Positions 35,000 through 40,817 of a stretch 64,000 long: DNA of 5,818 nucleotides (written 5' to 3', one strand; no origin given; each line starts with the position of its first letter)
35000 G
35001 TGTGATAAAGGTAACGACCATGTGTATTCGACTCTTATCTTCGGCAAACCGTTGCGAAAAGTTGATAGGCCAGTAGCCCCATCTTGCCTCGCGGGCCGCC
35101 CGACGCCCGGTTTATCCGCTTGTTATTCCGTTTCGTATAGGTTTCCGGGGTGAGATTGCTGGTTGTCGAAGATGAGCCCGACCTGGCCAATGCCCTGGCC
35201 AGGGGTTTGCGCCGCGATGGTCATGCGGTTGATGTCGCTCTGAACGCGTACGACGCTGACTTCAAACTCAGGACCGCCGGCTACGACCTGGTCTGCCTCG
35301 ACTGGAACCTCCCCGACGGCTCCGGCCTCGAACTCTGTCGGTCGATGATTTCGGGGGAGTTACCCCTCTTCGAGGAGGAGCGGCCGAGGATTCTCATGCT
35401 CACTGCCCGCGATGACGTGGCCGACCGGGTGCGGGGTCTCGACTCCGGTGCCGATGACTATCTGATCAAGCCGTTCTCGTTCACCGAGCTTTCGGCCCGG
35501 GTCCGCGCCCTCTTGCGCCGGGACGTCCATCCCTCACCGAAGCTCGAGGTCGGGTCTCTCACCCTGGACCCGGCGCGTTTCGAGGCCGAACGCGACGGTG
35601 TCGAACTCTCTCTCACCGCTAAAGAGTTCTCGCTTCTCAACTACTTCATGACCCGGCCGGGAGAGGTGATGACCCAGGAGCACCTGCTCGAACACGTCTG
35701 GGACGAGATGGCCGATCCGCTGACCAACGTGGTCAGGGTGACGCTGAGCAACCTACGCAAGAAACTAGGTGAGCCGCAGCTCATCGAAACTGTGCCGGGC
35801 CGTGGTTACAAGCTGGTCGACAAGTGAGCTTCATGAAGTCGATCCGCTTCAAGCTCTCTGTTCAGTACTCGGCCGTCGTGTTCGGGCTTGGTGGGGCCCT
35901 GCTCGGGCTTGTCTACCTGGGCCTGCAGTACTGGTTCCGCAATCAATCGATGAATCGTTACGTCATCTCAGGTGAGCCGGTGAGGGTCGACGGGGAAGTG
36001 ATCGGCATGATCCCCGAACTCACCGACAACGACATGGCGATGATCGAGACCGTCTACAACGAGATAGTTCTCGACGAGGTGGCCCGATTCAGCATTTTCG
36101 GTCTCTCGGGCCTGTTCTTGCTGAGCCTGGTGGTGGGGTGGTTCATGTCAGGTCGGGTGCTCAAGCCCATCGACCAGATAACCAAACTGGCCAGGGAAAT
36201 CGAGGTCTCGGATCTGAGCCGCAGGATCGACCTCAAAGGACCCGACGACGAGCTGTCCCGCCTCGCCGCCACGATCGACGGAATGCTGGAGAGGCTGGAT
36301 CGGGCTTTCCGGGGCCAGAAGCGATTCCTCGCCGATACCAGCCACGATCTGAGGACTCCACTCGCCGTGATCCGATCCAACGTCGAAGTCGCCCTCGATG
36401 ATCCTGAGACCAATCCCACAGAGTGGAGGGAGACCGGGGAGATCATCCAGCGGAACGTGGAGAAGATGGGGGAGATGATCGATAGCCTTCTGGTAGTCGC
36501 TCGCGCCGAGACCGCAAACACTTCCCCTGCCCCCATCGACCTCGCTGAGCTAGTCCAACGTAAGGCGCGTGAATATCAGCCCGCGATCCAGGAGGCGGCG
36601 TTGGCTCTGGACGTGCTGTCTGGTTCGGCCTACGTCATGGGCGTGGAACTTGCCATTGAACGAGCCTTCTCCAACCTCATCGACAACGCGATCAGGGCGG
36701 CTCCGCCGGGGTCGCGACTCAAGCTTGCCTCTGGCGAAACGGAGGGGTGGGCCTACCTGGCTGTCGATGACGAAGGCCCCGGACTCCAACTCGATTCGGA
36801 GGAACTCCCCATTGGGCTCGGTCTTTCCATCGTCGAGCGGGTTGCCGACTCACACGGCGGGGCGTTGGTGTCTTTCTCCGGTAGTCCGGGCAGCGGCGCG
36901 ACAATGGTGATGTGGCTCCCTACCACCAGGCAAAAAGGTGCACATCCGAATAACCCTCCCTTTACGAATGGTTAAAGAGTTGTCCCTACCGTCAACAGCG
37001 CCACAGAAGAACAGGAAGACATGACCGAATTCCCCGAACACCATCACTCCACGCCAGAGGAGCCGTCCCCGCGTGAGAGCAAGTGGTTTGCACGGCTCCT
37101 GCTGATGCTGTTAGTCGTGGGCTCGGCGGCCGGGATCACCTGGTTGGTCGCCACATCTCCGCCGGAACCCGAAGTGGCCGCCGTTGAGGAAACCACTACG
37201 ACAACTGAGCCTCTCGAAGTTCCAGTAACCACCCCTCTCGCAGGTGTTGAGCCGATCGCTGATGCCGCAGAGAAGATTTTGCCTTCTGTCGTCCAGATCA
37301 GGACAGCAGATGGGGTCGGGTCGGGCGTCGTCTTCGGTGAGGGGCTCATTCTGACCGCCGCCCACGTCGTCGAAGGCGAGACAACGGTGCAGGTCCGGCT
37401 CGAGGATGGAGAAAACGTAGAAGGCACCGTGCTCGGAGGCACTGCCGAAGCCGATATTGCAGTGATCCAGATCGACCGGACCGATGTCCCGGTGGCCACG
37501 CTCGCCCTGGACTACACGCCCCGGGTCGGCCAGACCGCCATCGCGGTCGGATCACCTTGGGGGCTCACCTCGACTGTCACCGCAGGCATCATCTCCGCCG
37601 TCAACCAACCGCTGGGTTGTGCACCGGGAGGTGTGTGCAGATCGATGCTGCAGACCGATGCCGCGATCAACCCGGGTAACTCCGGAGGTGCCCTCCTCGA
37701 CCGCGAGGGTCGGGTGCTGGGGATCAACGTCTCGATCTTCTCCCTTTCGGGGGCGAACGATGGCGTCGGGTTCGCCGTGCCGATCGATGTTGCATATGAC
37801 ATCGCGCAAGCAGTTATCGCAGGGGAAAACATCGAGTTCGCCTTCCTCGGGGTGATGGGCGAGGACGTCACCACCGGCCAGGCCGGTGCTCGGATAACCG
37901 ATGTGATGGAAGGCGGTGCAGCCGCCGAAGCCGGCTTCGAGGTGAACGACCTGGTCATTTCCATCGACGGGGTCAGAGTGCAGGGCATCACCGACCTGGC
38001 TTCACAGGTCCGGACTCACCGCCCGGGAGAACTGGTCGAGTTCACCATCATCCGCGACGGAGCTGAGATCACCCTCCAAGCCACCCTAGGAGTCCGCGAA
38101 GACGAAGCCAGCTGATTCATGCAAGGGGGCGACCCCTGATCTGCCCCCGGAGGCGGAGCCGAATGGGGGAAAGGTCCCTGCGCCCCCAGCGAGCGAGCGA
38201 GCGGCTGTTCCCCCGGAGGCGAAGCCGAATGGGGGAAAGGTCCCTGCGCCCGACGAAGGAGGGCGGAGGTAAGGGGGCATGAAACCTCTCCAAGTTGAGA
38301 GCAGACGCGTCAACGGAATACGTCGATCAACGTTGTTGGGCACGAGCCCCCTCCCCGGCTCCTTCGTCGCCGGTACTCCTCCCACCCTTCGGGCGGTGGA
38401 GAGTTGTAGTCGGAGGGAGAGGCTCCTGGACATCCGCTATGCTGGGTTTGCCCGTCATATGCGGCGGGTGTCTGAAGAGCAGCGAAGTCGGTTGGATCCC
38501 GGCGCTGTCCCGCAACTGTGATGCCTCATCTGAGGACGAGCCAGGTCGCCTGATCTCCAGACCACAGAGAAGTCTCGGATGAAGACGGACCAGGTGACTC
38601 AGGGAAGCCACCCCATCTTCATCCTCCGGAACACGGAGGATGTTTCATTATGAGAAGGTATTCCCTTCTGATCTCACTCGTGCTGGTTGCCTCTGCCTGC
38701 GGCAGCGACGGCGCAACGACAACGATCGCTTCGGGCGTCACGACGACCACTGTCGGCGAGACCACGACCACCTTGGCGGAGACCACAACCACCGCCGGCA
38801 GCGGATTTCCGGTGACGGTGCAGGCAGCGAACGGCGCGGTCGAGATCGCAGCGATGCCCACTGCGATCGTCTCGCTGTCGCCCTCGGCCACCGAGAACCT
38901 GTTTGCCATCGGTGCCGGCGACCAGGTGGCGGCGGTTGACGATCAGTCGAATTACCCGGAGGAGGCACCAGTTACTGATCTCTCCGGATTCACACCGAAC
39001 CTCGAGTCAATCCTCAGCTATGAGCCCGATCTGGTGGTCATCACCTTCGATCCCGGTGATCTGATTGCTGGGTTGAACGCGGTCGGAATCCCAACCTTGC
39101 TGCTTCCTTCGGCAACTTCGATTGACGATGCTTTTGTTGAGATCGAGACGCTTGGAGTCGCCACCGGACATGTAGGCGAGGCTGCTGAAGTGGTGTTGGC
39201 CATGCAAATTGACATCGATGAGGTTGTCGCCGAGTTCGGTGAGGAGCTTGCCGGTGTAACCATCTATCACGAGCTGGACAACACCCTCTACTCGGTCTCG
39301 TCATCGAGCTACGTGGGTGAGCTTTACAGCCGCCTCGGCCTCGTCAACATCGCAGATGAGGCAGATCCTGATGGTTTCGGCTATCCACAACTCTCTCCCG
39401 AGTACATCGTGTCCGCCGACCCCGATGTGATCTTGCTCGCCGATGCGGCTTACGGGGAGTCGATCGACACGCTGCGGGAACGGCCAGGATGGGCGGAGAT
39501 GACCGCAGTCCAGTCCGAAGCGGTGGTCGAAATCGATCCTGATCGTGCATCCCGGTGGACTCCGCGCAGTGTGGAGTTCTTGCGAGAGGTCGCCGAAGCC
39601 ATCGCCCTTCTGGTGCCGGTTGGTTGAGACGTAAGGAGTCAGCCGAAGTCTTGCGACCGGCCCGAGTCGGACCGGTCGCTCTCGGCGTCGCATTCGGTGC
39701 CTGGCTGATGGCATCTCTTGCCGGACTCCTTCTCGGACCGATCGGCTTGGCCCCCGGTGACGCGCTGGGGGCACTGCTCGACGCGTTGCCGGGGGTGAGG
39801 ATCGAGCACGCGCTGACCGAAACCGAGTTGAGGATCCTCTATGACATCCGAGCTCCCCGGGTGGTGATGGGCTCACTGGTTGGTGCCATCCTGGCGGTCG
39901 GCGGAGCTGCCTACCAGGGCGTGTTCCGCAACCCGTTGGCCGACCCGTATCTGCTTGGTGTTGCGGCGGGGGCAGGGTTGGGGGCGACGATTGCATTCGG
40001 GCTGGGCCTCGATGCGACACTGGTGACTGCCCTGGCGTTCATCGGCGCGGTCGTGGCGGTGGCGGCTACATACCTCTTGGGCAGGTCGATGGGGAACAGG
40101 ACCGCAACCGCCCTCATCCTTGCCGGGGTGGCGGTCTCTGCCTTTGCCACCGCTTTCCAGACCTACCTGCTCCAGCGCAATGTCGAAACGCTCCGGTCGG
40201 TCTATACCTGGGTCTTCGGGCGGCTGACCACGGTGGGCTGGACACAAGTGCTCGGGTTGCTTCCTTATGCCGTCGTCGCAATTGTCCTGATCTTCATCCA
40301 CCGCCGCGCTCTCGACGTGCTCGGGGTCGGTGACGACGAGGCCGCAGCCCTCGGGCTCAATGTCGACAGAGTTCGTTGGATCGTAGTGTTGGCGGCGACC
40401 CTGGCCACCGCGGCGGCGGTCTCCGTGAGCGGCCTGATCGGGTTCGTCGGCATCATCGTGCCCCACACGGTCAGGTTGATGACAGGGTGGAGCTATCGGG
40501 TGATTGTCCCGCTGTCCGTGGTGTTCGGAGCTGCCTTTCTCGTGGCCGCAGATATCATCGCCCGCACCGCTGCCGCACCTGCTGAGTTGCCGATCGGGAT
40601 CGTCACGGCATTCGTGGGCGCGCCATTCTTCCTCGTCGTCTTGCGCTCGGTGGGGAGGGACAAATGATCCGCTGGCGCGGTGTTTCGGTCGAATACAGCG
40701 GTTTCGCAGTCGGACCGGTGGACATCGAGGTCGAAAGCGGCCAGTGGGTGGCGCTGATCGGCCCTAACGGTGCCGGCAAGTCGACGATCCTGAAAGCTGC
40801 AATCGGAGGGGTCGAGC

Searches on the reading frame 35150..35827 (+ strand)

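Call 78: search_protein_families(library=pfam, proteins=[window:35150-35827:+], max_evalue=0.00001)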
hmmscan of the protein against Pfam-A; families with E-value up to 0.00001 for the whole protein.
window:35150-35827:+ (225 aa): 2 families
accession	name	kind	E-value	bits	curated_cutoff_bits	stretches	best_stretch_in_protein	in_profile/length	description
PF00486.34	Trans_reg_C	-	1.5e-24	86.3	26.2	1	152-222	3-77/77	Transcriptional regulatory protein, C terminal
PF00072.30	Response_reg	-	1.1e-21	77.6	30.2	1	4-119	2-111/111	Response regulator receiver domain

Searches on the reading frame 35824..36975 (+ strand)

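Call 78: search_protein_families(library=pfam, proteins=[window:35824-36975:+], max_evalue=0.00001)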
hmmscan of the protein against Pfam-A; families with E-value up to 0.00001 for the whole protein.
window:35824-36975:+ (383 aa): 3 families
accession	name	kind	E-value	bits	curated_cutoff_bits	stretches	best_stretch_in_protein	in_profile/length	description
PF00512.31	HisKA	-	7.4e-16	58.4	26.9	1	165-230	2-65/66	His Kinase A (phospho-acceptor) domain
PF02518.31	HATPase_c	-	4.3e-12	46.9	26.4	1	274-368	2-110/111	Histidine kinase-, DNA gyrase B-, and HSP90-like ATPase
PF00672.30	HAMP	-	2.2e-10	41.1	25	1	107-159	1-52/53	HAMP domain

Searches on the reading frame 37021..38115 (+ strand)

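Call 47: search_protein_families(library=pfam, proteins=[window:37021-38115:+], max_evalue=0.001)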
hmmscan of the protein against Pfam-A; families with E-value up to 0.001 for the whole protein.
window:37021-38115:+ (364 aa): 5 families
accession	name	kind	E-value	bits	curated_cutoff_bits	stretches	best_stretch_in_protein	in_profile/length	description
PF13365.12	Trypsin_2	-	1.8e-30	107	27.6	1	100-235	1-144/144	Trypsin-like peptidase domain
PF00089.32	Trypsin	-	1.5e-16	61.4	20.6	1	91-258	16-216/220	Trypsin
PF13180.12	PDZ_2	-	2.3e-15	57.1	27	1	277-355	1-79/80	PDZ domain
PF17820.7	PDZ_6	-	3.3e-11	43.2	27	1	292-345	2-54/54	PDZ domain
PF00595.29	PDZ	-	1.3e-08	35.5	23.2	1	275-343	11-80/81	PDZ domain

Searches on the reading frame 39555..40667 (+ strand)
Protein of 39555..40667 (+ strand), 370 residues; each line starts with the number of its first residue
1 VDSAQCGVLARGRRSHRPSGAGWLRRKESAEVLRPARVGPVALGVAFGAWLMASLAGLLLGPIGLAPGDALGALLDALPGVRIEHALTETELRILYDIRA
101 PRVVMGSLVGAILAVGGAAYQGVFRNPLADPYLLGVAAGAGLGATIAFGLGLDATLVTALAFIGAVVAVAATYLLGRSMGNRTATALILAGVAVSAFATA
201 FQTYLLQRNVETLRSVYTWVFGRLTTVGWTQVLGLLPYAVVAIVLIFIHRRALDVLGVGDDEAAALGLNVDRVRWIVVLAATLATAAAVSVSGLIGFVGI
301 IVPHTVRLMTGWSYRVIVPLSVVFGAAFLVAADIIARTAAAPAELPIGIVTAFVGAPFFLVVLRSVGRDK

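Call 78: search_protein_families(library=pfam, proteins=[window:39555-40667:+], max_evalue=0.00001)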
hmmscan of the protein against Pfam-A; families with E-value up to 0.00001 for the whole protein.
window:39555-40667:+ (370 aa): 2 families
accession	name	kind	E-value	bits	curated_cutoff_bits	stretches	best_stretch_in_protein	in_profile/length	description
PF01032.23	FecCD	-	5.8e-88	295.3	26.5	1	51-364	3-310/311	FecCD transport family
PF00950.22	ABC-3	-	1.9e-06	28.1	20.1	1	146-350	46-246/258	ABC 3 transport family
